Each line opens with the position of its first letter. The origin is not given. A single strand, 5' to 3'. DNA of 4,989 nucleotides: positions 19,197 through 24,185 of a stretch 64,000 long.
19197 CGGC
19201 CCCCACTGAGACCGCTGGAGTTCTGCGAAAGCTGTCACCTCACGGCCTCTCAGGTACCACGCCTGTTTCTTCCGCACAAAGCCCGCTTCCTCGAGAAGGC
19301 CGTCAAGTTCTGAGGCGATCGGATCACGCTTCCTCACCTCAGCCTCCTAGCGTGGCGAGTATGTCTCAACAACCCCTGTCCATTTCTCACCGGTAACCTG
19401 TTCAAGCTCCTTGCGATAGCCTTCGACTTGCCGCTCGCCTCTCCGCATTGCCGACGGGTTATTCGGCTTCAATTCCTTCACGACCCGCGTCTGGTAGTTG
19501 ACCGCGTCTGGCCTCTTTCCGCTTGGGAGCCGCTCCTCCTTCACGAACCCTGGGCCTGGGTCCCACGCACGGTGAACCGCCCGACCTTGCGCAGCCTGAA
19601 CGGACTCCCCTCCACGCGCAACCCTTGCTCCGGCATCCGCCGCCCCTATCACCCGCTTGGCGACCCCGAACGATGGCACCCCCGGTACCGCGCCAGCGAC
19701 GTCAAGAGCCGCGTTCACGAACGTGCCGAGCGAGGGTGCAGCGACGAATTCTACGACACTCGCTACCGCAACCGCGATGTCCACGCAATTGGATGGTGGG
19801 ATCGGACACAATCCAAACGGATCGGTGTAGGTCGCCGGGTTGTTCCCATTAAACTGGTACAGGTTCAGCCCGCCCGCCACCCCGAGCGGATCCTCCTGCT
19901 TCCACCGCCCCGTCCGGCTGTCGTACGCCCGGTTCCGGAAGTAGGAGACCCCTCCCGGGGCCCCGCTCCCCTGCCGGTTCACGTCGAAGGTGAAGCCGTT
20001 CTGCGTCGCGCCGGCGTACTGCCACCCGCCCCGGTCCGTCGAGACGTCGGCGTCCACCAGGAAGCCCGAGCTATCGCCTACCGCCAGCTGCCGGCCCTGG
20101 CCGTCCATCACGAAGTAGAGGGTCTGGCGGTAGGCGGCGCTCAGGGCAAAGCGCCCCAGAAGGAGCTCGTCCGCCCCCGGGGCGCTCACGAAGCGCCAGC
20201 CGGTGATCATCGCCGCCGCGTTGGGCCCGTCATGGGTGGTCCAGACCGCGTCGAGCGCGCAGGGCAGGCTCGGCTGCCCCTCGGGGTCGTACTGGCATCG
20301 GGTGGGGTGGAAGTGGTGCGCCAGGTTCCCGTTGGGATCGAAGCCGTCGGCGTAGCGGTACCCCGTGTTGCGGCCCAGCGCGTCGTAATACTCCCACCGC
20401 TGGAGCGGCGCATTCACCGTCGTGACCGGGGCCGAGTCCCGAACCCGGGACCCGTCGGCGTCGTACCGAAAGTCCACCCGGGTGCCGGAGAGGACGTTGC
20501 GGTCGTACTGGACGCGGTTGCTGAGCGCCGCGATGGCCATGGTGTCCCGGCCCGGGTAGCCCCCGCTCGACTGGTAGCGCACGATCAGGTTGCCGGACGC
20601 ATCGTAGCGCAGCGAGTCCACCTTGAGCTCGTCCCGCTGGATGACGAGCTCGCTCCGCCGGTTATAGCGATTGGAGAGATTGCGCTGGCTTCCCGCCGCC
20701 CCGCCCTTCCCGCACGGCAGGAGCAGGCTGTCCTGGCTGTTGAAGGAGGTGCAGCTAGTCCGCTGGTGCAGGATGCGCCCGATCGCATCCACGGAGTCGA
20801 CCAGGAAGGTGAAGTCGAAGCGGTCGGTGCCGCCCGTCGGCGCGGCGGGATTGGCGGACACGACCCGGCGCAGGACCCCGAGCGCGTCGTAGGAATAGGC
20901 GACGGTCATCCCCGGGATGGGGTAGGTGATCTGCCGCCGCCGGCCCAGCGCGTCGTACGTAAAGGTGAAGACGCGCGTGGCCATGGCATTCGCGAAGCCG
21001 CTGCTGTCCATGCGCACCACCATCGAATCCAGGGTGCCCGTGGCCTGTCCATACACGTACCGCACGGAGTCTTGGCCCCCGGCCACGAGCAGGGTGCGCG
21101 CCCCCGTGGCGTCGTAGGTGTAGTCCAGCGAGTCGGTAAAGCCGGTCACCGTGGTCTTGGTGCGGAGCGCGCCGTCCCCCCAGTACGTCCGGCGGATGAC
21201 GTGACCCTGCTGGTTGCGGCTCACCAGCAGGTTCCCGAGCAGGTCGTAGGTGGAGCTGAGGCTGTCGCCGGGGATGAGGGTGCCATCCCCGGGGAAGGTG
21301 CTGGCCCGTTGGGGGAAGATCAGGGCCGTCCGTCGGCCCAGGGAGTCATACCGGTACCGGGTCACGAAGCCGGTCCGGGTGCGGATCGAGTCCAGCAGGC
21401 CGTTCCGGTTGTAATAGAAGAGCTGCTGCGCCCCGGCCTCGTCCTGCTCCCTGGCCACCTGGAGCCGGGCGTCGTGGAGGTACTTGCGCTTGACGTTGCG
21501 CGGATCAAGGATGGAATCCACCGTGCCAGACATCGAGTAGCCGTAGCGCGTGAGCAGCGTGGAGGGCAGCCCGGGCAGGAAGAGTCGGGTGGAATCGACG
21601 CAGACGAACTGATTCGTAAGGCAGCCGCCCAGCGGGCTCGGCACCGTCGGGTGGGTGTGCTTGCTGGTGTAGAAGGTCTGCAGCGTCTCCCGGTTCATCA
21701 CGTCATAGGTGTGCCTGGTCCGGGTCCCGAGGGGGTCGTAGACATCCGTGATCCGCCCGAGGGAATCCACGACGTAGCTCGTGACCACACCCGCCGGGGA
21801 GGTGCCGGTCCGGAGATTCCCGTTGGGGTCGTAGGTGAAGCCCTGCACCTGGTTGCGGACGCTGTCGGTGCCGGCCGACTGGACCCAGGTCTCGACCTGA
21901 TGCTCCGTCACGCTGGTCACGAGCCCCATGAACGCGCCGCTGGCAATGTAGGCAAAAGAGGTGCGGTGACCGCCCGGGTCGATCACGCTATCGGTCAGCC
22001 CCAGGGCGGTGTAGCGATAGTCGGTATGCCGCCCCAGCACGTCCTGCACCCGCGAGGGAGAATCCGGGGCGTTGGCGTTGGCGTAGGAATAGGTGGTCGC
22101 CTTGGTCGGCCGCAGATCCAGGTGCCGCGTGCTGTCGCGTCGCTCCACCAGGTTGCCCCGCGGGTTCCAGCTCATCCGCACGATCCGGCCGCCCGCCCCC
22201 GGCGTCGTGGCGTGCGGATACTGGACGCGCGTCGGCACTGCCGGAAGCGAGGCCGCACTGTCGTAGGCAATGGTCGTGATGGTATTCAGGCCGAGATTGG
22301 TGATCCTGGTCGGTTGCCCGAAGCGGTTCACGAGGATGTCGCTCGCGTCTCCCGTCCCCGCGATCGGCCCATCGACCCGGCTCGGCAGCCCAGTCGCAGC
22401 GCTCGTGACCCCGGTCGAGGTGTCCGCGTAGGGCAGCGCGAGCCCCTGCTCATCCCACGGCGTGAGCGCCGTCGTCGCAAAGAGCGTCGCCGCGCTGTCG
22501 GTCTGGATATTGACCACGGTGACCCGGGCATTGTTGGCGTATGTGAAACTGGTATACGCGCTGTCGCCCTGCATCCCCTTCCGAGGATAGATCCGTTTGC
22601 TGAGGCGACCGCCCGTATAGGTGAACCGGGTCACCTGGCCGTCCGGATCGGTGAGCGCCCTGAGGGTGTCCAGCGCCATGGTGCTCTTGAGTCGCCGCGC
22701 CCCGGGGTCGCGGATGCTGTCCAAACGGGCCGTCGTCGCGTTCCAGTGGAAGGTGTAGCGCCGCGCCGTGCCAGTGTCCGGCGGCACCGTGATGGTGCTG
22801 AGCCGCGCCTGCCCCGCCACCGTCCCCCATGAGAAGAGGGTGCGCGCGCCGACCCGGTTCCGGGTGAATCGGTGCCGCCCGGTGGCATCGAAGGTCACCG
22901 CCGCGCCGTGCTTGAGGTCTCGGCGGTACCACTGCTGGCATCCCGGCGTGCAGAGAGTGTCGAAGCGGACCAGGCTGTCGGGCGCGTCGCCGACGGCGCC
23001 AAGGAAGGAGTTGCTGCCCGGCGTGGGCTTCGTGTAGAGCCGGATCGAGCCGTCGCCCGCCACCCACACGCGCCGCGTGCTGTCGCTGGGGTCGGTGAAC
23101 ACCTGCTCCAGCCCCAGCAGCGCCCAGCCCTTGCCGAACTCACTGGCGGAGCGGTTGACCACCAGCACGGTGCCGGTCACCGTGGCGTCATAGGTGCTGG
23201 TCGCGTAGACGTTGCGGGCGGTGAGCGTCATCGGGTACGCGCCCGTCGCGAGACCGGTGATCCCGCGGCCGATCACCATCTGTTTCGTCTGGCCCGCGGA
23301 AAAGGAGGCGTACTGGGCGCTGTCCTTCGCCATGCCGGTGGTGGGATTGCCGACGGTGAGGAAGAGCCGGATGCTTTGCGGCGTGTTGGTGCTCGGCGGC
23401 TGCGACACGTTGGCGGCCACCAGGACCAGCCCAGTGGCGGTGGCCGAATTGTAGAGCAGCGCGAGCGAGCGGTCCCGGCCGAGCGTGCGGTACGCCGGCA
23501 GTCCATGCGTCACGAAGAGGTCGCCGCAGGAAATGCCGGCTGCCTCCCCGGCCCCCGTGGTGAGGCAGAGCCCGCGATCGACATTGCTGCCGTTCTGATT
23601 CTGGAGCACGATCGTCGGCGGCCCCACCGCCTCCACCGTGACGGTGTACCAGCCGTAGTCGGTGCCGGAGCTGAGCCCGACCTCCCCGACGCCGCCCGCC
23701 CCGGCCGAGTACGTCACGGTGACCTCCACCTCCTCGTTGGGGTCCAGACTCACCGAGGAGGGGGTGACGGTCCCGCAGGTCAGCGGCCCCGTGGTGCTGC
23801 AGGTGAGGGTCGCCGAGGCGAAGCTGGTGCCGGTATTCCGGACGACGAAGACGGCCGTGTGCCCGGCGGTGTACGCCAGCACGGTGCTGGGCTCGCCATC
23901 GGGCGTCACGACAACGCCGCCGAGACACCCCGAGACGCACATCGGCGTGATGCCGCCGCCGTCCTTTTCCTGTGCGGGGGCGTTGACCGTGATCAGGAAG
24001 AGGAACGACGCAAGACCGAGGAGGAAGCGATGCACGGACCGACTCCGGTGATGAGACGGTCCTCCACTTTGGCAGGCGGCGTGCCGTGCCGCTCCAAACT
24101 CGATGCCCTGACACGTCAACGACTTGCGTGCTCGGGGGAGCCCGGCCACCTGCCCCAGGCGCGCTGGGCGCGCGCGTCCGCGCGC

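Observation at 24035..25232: Sensor-less sigma54-type AAA+ activator with a GAFTDA loop directly upstream of the Rhs gene, plus a candidate -24/-12 promoter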

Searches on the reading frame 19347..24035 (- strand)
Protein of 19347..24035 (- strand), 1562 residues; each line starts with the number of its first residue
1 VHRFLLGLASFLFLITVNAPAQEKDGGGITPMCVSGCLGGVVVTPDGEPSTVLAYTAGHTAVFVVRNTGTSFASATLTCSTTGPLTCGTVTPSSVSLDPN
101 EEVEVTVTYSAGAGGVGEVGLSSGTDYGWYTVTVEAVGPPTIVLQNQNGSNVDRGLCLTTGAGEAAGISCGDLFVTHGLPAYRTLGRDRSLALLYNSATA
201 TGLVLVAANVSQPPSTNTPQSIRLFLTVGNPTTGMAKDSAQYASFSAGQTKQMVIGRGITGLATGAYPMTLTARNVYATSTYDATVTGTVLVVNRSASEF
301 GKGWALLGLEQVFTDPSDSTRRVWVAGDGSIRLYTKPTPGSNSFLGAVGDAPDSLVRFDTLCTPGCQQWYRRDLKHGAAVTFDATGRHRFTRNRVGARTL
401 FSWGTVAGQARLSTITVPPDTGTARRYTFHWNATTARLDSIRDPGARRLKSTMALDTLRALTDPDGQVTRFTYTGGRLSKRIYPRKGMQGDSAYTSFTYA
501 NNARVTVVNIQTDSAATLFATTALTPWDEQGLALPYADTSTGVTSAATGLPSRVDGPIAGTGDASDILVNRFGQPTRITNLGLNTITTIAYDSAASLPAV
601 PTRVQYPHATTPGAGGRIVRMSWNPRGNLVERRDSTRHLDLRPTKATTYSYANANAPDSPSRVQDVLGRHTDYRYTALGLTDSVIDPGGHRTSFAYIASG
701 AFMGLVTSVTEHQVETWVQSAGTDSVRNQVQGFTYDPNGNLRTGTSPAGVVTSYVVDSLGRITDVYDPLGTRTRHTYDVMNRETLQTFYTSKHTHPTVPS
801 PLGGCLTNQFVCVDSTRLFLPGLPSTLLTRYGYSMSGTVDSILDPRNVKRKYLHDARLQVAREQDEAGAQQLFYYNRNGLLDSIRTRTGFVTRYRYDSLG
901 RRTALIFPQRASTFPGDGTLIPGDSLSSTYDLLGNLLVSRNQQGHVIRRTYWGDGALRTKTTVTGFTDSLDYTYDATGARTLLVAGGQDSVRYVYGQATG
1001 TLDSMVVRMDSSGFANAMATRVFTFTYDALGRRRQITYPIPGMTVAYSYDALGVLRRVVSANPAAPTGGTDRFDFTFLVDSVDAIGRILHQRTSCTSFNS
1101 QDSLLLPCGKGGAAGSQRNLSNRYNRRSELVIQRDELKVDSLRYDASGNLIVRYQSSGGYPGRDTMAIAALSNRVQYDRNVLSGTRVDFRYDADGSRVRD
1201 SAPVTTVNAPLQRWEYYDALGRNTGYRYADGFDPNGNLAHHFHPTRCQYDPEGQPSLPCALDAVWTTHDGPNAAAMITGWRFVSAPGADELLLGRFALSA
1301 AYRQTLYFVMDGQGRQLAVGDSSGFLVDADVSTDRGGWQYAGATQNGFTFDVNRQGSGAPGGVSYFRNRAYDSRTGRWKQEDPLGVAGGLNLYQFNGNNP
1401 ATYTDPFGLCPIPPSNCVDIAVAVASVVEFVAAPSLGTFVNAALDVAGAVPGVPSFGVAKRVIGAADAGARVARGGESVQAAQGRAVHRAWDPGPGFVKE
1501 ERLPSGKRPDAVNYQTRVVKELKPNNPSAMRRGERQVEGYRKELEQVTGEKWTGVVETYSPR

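Call 5: search_protein_families(library=pfam, proteins=[window:19347-24035:-], max_evalue=0.01)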
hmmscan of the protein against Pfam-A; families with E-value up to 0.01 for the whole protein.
window:19347-24035:- (1562 aa): 5 families
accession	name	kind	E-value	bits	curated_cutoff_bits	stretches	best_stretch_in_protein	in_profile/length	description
PF15650.12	Tox-REase-9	-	5.5e-26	91.1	27.3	1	1480-1559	5-88/88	Restriction endonuclease fold toxin 9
PF05593.20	RHS_repeat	-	1.8e-21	76.4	22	3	875-906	1-32/38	RHS Repeat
PF22544.2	HYDIN_VesB_CFA65-like_Ig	-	0.0029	18.3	25.5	0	59-112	21-73/100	HYDIN/CFA65/VesB-like, Ig-like domain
PF25023.1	TEN_YD-shell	-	0.0029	16.2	50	0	971-1061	648-737/909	Teneurin YD-shell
PF22067.2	Cep192_D3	-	0.0075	16.8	27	0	64-111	24-69/99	Cep192 domain 3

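Call 6: search_protein_families(library=ncbifam, proteins=[window:19347-24035:-], max_evalue=0.01)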
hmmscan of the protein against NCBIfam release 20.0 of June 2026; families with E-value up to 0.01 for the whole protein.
window:19347-24035:- (1562 aa): 3 families
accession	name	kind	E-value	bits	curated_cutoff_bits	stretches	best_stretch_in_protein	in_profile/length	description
TIGR01643.1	YD_repeat_2x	repeat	2.3e-18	65.9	15.8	1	875-910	1-36/42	YD repeat-containing protein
TIGR03696.1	Rhs_assc_core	domain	1.9e-13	50.7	32.5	1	1362-1409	29-76/76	RHS repeat-associated core domain-containing protein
NF041261.1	RHS_core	equivalog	4.8e-13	47.9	2000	2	859-1057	525-695/1261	RHS element core protein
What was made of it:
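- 19347..24035 (-): Rhs/YD-repeat polymorphic toxin, 1562 aa, start GTG 24035. Sec-type signal peptide is encoded at 24035-23973. RHS_repeat 1.8e-21, Rhs_assc_core, Tox-REase-9 (calls 5, 6).
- On Rhs / YD-repeat polymorphic toxin: RHS_repeat 1.8e-21, YD_repeat_2x, Rhs_assc_core 1.9e-13, Tox-REase-9 5.5e-26 (calls 5, 6).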

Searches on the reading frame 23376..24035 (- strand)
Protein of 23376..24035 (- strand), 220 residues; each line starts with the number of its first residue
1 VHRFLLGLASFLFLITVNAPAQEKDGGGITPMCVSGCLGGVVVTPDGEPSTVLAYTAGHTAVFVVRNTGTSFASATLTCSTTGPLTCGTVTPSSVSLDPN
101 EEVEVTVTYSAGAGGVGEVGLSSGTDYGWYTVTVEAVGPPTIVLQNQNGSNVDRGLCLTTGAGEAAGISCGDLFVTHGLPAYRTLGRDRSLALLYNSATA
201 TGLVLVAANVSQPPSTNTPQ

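Call 71: find_homologous_proteins(query=window:23376-24035:-, max_evalue=0.00001)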
Query window:23376-24035:- (220 aa): 6 proteins with E <= 0.00001 among 1550 candidates.
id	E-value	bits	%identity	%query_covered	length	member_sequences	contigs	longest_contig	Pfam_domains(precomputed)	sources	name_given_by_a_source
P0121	1.1e-47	180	51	90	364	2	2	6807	-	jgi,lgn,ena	-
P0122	1.2e-45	174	49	87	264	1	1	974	-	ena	-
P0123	1.1e-33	135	42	98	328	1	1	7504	-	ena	-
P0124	2.8e-27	114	46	73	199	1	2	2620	-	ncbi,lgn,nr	ncbi:MAG: hypothetical protein SF070_18330 [Gemmatimonadota bacterium]|nr:hypothetical protein [Gemm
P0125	1.5e-17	82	50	46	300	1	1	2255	-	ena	-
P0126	5.6e-11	60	36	63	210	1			-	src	-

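Call 72: find_encoding_contigs(protein=P0121, flank=10000, max_places=2)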
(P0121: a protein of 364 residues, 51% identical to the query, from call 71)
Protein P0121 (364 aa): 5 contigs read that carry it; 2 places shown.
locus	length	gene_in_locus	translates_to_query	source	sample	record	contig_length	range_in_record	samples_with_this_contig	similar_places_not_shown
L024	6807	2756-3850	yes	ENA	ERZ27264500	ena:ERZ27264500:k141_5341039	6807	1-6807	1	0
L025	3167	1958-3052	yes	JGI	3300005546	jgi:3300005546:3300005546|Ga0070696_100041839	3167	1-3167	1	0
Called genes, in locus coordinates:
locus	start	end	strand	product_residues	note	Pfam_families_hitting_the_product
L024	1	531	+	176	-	?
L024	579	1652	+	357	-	PF01594:AI-2E_transport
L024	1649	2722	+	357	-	PF17396:DUF1611_N, PF07755:DUF1611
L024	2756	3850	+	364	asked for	-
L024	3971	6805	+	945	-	?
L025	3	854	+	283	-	?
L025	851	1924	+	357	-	PF17396:DUF1611_N, PF07755:DUF1611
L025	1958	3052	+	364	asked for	-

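Call 73: find_encoding_contigs(protein=P0123, flank=10000, max_places=2)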
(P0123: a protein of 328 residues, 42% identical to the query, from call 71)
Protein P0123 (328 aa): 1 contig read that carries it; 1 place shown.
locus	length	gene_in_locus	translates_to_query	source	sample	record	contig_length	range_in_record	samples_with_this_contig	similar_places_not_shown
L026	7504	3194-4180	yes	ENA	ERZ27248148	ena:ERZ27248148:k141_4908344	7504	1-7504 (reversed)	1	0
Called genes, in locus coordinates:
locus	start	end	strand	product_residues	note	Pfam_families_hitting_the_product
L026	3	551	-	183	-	?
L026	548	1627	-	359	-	PF01212:Beta_elim_lyase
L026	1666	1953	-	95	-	PF06769:YoeB_toxin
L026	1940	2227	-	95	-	PF02604:PhdYeFM_antitox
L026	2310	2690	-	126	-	PF00903:Glyoxalase, PF22677:Ble-like_N (weak)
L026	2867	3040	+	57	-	-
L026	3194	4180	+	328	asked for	-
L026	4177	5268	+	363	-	PF05593:RHS_repeat (faint)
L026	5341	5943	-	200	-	-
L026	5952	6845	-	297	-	-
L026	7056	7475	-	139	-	PF12838:Fer4_7 (faint), PF14697:Fer4_21 (faint), PF00037:Fer4 (faint), PF13484:Fer4_16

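Call 74: find_encoding_contigs(protein=P0124, flank=10000, max_places=2)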
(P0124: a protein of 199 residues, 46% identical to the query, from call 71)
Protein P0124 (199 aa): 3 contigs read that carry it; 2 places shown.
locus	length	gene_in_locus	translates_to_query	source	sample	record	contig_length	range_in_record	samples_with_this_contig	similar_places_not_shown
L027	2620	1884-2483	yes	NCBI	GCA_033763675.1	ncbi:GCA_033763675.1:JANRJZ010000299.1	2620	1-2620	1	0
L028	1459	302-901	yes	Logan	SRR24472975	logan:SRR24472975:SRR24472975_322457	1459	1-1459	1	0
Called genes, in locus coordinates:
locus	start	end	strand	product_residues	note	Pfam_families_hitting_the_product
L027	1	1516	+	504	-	PF01642:MM_CoA_mutase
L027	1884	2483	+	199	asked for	-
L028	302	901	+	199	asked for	-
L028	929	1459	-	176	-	?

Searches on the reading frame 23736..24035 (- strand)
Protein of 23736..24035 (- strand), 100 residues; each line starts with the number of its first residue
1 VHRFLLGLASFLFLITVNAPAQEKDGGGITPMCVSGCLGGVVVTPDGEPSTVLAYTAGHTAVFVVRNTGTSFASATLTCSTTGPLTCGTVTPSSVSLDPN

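Call 38: find_related_loci(query=A4, collection=genome_contigs, flank=10000)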
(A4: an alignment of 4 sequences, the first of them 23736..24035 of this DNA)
Query A4 (100 aa) in genome_contigs; peptide patterns used: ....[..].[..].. (x = any residue, [..] = any of these).
6 stretches matched a pattern; 2 encode a relative of the query (tblastn E <= 1e-3); 2 distinct loci.
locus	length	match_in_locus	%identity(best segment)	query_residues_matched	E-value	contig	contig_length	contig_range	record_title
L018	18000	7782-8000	41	29-98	1e-11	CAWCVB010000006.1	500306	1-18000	MAG: uncultured Gemmatimonadales bacterium isolate MFD01721.bin.2.149 genome assembly, contig: contig_27145, whole genom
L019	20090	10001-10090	51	24-58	3e-6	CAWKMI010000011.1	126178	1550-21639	MAG: uncultured Gemmatimonadales bacterium isolate MFD05442.bin.2.133 genome assembly, contig: contig_46727, whole genom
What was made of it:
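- Tried and rejected: A four-sequence version found only two loci (call 38).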
